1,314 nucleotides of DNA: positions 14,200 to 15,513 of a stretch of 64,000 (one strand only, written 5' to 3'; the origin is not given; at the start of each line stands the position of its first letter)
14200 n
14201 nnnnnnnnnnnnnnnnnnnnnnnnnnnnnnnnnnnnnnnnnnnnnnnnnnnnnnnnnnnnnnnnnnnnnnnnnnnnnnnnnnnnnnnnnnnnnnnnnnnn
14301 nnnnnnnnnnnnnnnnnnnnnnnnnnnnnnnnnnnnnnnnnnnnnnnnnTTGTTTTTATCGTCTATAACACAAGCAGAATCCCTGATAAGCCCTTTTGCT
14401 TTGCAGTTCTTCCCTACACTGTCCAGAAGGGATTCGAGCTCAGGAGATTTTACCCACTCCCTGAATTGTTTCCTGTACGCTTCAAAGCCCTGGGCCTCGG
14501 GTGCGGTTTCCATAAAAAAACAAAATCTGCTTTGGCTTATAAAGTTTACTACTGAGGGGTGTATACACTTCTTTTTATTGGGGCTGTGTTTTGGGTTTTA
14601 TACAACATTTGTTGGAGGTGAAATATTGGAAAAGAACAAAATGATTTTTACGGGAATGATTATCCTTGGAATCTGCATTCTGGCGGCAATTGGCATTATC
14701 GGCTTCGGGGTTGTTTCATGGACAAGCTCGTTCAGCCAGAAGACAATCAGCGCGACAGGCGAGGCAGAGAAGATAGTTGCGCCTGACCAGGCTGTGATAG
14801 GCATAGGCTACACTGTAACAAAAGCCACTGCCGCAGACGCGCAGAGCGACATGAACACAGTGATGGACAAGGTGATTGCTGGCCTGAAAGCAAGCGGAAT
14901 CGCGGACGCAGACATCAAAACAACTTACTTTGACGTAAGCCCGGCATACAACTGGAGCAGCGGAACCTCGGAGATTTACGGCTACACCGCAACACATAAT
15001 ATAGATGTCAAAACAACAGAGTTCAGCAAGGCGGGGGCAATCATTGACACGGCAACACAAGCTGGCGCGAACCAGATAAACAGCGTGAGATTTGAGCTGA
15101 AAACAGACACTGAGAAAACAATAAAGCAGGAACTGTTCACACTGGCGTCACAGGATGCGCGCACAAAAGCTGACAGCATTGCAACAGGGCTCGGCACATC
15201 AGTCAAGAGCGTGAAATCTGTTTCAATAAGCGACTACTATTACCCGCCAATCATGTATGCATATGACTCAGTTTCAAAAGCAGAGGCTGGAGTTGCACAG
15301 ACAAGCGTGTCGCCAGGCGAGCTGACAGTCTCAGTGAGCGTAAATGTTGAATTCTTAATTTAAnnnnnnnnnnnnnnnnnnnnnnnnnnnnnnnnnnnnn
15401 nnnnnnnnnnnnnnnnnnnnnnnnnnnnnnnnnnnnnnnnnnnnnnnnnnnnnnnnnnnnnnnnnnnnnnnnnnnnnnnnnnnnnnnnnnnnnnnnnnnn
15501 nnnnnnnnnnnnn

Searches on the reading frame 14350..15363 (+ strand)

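Call 25: search_protein_families(library=pfam, proteins=[window:14350-15363:+], max_evalue=0.00001)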
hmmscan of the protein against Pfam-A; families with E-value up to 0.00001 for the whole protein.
window:14350-15363:+ (337 aa): 1 family
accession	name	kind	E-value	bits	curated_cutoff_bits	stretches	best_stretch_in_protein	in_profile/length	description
PF04402.19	SIMPL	-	1.8e-50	172.5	25.2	1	133-335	1-205/205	Protein of unknown function (DUF541)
